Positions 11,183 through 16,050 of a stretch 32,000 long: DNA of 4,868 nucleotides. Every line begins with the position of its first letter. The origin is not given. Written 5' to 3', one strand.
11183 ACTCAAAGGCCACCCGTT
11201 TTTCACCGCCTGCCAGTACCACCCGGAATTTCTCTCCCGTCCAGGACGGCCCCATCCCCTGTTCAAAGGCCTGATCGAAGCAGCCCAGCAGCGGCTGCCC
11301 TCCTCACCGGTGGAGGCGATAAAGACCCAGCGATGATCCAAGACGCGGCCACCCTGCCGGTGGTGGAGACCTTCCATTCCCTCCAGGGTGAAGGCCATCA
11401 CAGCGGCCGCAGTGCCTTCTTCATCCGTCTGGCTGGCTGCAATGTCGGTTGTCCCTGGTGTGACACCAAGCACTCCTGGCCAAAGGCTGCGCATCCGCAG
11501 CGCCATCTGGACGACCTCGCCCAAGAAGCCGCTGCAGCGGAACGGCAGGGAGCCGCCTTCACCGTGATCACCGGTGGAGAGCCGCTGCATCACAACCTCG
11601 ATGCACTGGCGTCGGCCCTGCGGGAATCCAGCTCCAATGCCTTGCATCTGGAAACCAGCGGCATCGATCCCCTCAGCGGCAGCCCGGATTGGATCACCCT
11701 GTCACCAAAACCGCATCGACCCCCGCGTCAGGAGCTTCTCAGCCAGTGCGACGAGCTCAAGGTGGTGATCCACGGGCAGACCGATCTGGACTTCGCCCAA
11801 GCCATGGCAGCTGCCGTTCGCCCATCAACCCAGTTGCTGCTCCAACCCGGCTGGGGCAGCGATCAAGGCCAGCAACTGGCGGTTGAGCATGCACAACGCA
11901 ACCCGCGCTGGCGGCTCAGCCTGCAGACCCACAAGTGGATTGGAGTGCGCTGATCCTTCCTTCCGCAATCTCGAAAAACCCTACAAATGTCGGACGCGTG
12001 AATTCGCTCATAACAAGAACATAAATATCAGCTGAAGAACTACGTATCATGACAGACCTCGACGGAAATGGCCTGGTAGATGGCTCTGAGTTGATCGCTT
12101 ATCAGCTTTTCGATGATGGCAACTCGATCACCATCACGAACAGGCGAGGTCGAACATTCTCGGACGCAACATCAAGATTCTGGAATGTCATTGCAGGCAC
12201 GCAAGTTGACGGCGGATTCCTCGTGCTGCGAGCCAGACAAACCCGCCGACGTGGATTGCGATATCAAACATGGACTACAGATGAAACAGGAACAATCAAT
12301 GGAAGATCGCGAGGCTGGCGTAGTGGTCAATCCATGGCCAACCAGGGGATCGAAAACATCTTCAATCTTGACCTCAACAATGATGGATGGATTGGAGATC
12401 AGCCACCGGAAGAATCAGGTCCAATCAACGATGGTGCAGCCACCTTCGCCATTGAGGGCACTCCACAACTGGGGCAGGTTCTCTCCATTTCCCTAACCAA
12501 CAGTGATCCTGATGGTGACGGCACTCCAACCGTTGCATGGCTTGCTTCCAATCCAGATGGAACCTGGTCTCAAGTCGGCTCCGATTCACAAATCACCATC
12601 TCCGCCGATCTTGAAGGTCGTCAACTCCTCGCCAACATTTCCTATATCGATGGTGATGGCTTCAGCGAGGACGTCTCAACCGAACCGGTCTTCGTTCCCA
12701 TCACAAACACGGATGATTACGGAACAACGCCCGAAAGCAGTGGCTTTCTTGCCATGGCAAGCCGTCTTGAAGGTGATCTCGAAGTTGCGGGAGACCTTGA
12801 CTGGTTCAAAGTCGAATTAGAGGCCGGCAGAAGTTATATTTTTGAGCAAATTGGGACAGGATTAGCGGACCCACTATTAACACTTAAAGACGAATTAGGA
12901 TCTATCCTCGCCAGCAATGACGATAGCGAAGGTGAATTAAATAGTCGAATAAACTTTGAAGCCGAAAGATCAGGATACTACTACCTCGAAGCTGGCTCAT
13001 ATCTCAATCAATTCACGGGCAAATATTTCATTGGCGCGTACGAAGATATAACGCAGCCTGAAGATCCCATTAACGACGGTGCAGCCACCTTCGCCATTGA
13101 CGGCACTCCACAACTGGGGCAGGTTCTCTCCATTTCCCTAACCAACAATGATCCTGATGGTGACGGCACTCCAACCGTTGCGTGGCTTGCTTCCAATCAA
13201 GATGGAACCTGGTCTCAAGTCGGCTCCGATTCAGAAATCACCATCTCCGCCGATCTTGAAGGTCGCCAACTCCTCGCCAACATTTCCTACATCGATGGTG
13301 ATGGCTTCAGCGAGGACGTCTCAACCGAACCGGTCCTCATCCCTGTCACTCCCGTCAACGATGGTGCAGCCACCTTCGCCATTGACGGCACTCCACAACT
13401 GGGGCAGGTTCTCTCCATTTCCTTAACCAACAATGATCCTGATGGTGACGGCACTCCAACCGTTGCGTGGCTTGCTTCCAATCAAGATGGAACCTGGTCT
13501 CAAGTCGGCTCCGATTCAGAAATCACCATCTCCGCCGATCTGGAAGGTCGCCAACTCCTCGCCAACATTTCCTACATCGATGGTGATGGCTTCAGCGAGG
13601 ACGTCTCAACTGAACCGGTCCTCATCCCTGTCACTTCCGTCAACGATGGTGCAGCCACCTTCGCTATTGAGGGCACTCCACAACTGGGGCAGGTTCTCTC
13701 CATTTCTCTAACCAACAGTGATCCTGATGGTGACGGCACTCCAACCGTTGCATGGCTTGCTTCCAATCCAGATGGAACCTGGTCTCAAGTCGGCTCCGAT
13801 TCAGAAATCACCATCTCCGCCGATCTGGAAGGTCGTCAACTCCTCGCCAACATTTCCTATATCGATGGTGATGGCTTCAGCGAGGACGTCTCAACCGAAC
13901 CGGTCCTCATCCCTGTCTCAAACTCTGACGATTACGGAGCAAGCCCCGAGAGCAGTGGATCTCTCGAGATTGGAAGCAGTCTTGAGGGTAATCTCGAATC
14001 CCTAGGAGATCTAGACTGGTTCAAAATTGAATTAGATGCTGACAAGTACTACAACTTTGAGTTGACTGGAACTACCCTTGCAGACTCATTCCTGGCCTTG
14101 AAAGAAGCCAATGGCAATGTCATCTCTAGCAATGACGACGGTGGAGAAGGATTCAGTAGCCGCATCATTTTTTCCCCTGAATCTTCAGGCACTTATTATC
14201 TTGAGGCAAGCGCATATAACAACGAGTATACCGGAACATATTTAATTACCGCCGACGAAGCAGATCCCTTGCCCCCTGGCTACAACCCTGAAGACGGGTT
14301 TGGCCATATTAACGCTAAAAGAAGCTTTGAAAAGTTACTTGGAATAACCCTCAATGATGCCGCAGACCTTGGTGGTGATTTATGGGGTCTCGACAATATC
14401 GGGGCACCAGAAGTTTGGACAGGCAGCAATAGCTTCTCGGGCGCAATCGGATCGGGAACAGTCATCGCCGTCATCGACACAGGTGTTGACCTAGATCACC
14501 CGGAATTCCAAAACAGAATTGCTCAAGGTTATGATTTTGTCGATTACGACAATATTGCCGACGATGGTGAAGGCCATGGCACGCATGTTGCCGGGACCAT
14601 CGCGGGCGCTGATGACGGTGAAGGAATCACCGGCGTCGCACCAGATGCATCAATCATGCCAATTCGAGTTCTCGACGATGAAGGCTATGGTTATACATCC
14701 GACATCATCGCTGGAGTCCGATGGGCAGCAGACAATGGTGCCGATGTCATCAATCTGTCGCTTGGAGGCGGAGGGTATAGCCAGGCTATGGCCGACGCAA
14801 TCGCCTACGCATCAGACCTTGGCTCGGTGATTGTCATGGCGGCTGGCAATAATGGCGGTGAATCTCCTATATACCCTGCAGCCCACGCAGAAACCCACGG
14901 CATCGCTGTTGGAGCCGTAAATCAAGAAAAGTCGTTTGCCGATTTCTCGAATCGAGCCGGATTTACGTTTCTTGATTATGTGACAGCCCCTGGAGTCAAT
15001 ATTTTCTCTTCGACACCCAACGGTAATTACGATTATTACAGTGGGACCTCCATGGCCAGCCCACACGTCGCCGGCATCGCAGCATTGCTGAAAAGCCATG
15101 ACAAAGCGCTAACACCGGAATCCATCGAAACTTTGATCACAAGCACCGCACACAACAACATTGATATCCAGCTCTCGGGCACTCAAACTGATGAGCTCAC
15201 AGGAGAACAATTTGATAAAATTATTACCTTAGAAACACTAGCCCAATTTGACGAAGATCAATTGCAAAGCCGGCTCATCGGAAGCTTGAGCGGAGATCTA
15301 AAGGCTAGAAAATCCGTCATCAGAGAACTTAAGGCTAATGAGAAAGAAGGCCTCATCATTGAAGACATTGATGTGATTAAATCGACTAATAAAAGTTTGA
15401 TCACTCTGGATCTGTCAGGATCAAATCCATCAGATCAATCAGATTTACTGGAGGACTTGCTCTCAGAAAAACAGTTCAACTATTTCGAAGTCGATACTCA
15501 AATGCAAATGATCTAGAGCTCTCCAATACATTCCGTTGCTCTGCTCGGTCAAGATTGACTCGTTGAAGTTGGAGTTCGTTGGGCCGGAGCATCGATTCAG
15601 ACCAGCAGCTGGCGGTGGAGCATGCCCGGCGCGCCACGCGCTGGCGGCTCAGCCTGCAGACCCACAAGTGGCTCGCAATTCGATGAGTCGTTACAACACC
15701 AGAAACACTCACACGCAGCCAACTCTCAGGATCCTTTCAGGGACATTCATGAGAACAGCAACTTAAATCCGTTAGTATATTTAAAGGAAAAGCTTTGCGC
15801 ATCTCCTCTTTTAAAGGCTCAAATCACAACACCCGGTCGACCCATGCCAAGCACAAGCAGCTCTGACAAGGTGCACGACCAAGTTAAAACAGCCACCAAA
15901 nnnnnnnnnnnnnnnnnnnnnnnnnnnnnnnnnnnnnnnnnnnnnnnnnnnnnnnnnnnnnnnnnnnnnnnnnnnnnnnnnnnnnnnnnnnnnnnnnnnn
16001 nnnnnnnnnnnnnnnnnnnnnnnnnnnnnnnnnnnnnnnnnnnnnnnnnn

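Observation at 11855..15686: A diverged second copy of the queE 3' end, with a 35-nt perfectly identical core, brackets a 3.7-kb low-GC insertion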

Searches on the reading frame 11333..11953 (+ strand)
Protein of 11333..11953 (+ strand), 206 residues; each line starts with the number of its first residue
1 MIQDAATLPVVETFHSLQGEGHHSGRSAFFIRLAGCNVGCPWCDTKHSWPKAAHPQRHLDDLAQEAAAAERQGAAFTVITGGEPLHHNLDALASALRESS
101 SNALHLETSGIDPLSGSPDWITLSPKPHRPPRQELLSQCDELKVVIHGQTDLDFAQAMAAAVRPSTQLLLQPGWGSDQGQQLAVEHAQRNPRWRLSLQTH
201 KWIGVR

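Call 8: find_related_loci(query=window:11333-11950:+, collection=genome_contigs, flank=10000)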
Query window:11333-11950:+ (206 aa) in genome_contigs; peptide patterns used: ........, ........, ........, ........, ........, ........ (x = any residue, [..] = any of these).
600 stretches matched a pattern (row limit reached: there are more); 574 encode a relative of the query (tblastn E <= 1e-3); the best 80 are kept; 80 distinct loci.
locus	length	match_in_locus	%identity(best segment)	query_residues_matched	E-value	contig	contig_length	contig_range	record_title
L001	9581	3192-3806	67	2-206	2e-90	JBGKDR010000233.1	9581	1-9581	MAG: Parasynechococcus sp. isolate Co_bin1 Co_maxbin2_bin1052_k141_2546392, whole genome shotgun sequence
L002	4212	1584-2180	68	7-206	3e-90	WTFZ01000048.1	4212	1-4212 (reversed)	MAG: Synechococcus sp. CO36386bin_29 NODE_8410_length_4212_cov_45.606928, whole genome shotgun sequence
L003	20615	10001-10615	69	2-206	4e-89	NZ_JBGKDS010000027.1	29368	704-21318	MAG: Parasynechococcus sp. isolate Bin1 Apr_20_wrap_bin10_k141_1069624, whole genome shotgun sequence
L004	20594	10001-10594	68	8-206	8e-87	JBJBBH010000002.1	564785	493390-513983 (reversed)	MAG: Synechococcus sp. isolate CUG2213 NODE_13_length_564785_cov_166.339461, whole genome shotgun sequence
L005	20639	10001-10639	70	6-206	6e-86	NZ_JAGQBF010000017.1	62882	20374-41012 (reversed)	Synechococcus sp. RedBA-s RedBA-s-C17, whole genome shotgun sequence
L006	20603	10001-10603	70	5-206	3e-85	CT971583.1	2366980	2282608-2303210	Synechococcus WH7803 complete genome sequence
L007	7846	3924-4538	66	2-206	5e-85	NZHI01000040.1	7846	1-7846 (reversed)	MAG: Synechococcus sp. MED650 120991, whole genome shotgun sequence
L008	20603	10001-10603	71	5-206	3e-85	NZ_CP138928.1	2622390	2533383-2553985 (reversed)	Synechococcus sp. WH 8017 chromosome, complete genome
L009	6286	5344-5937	65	8-206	2e-84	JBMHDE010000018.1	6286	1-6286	MAG: Synechococcus sp. isolate xHP1_bin.305 c_000000000018, whole genome shotgun sequence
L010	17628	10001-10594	65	8-206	1e-83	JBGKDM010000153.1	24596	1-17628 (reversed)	MAG: Synechococcus sp. isolate Co_bin4 Co_metabat2_bin881_k141_4882181, whole genome shotgun sequence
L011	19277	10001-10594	69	8-206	3e-83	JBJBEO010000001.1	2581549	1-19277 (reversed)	MAG: Synechococcus sp. isolate CUG2134 NODE_1_length_2581549_cov_273.402532, whole genome shotgun sequence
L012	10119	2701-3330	60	6-205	5e-83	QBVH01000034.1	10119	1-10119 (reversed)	Prochlorococcus sp. AG-311-D23 Ga0171734_134, whole genome shotgun sequence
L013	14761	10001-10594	68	8-206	9e-83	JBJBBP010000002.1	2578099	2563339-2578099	MAG: Synechococcus sp. isolate CUG2217 NODE_4_length_2578099_cov_106.436439, whole genome shotgun sequence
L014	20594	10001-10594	67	8-206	7e-82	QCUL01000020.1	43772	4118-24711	Synechococcus sp. AG-679-C18 Ga0171716_120, whole genome shotgun sequence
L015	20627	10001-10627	64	2-206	6e-82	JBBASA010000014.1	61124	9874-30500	MAG: Cyanobium sp. isolate EUL_233 ctg14-EUL_233, whole genome shotgun sequence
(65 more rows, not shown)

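Call 14: find_encoding_contigs(protein=window:11333-11953:+, flank=10000, max_places=10)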
Protein window:11333-11953:+ (206 aa): 13 contigs read that carry it; 10 places shown.
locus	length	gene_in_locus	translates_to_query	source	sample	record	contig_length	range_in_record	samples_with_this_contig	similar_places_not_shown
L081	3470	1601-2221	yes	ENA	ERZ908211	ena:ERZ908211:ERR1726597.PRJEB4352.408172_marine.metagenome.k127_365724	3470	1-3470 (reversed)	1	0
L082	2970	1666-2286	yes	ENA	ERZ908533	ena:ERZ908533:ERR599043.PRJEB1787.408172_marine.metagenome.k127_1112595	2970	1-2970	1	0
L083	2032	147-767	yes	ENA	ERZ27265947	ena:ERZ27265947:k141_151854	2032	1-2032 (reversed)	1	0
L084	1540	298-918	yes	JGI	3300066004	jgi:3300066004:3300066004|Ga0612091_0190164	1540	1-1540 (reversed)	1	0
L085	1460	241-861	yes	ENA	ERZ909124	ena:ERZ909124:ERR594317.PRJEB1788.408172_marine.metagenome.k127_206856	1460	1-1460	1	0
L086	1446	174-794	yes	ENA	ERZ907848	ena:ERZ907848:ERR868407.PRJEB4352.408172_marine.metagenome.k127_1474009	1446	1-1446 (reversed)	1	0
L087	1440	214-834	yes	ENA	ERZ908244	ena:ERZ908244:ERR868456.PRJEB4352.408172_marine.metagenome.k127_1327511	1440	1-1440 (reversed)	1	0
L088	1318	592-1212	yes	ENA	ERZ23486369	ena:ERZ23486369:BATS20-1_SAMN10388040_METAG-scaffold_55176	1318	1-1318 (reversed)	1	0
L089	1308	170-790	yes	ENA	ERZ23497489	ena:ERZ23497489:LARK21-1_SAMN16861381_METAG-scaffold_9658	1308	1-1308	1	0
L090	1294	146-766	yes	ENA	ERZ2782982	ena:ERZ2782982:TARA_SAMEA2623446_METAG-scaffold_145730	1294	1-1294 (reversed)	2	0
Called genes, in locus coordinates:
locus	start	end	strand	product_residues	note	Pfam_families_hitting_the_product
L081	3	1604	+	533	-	?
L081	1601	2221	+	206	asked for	PF13353:Fer4_12 (weak), PF04055:Radical_SAM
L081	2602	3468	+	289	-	?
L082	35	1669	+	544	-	PF06418:CTP_synth_N, PF00117:GATase, PF07722:Peptidase_C26 (faint)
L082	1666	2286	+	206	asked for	PF13353:Fer4_12 (weak), PF04055:Radical_SAM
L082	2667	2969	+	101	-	?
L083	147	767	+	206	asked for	PF13353:Fer4_12 (weak), PF04055:Radical_SAM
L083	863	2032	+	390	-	?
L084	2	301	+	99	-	?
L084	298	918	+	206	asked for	PF13353:Fer4_12 (weak), PF04055:Radical_SAM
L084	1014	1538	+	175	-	?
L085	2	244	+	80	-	?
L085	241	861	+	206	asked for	PF13353:Fer4_12 (weak), PF04055:Radical_SAM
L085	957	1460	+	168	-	?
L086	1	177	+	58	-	?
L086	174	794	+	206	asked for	PF13353:Fer4_12 (weak), PF04055:Radical_SAM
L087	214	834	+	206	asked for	PF13353:Fer4_12 (weak), PF04055:Radical_SAM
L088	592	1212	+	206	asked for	PF13353:Fer4_12 (weak), PF04055:Radical_SAM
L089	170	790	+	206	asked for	PF13353:Fer4_12 (weak), PF04055:Radical_SAM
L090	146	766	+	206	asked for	PF13353:Fer4_12 (weak), PF04055:Radical_SAM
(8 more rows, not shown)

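Call 22: search_protein_families(library=pfam, proteins=[window:11333-11950:+])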
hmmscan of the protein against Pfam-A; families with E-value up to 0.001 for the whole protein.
window:11333-11950:+ (206 aa): 2 families
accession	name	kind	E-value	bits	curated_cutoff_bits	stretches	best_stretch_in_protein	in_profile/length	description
PF04055.27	Radical_SAM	-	8.1e-10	39.6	29.5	1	34-113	5-89/166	Radical SAM superfamily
PF13353.11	Fer4_12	-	1.5e-06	29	22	1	18-157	2-124/137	4Fe-4S single cluster domain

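Call 56: search_dna_similar(query=window:11333-11950:+, collection=phages, mode=protein, max_rows=8)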
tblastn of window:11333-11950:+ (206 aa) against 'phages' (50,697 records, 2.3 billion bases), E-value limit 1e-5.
Records with a match: 262; places in all: 262; records where one place covers at least 80% of the query: 129.
Best place of each record, by identity: <60% 262.
By first word of the organism name: Mycobacterium 56; Escherichia 41; Pseudomonas 31; Vibrio 23; Rhizobium 15; Bacteriophage 9; Enterobacteria 8; Salmonella 5; Providencia 4; Flavobacterium 4; and 34 more.
By host as written in the record: Mycobacterium smegmatis mc2 155 31; - 25; Escherichia coli 18; Mycobacterium smegmatis mc#155 15; Pseudomonas aeruginosa 12; Pseudomonas aeruginosa PAO1 8; Escherichia coli K-12 7; Escherichia coli K-12 MG1655 7; and 88 more.
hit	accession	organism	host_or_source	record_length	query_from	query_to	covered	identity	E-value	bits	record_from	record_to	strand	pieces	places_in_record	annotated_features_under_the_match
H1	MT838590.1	Bacteriophage sp.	human fecal samples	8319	1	205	100%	41.3%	6e-43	158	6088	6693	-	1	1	record has no annotation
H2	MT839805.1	Bacteriophage sp.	human fecal samples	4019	5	206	98%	39.4%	3e-29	119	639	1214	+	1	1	record has no annotation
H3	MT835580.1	Bacteriophage sp.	human fecal samples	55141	7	206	97%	35.3%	2e-20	94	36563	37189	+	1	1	record has no annotation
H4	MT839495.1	Bacteriophage sp.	human fecal samples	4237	12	206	95%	35.4%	2e-24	105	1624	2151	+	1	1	record has no annotation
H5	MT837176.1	Bacteriophage sp.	human fecal samples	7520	7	206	97%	34.3%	2e-23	102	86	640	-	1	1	record has no annotation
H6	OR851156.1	Salmonella phage S.Kent 1-2-1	Salmonella enterica subsp. enterica ...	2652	1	205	100%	32.9%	9e-26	109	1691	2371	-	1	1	record has no annotation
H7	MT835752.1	Bacteriophage sp.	human fecal samples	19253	10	206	96%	34.0%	3e-23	102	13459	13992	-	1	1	record has no annotation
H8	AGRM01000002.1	Salmonella enterica subsp. houtenae str. ATCC BAA-1581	Homo sapiens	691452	1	205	100%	32.6%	2e-25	108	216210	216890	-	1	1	radical SAM domain protein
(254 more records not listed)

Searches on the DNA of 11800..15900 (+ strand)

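Call 57: search_dna_similar(query=window:11800-15900:+, collection=phages, mode=distant, max_rows=8)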
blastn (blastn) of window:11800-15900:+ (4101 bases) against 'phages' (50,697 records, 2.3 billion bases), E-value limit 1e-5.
No match.

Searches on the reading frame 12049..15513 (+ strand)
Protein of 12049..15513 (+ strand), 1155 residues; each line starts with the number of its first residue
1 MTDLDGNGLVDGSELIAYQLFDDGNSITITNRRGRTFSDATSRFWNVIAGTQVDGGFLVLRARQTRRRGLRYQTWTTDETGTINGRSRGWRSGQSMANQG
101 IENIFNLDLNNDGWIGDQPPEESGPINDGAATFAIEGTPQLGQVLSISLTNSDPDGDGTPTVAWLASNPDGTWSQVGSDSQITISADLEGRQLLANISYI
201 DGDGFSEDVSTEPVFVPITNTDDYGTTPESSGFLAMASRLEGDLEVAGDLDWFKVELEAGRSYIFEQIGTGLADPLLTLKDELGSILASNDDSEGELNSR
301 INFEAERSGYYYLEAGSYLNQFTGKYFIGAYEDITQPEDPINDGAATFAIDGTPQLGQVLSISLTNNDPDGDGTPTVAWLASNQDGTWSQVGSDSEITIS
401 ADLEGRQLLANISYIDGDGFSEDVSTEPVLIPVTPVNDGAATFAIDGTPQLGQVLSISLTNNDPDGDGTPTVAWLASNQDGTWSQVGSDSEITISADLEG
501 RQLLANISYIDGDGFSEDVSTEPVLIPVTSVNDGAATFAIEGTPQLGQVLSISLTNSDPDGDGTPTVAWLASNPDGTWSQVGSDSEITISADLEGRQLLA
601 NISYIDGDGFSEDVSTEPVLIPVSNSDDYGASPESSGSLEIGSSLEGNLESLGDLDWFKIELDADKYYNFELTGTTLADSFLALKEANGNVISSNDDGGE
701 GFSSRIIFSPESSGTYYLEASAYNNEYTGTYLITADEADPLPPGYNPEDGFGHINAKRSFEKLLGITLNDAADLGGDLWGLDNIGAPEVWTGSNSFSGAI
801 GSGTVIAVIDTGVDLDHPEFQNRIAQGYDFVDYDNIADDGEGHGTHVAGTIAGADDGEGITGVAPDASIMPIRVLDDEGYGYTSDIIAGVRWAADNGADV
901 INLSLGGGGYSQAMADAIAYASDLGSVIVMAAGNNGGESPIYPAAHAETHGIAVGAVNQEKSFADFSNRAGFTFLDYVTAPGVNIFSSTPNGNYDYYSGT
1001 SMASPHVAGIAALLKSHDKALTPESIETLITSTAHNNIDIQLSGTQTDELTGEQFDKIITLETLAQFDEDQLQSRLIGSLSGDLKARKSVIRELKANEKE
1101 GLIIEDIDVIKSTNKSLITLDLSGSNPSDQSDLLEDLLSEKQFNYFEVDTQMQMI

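Call 22: search_protein_families(library=pfam, proteins=[window:12049-15513:+])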
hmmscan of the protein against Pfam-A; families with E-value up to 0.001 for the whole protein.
window:12049-15513:+ (1155 aa): 4 families
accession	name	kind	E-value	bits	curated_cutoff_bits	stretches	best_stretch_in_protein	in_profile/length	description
PF00082.27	Peptidase_S8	-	4.3e-60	203.9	21.8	1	801-1037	1-276/288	Subtilase family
PF04151.21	PPC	-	3.9e-11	44.1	25.9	2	655-721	2-69/70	Bacterial pre-peptidase C-terminal domain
PF07483.16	W_rich_C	-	0.00041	20.8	26.2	0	18-116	12-105/105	Tryptophan-rich Synechocystis species C-terminal domain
PF23623.1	GBD_IRG7_N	-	0.00094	19.8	27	0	682-726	40-84/95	IRG7 N-terminal galactose binding domain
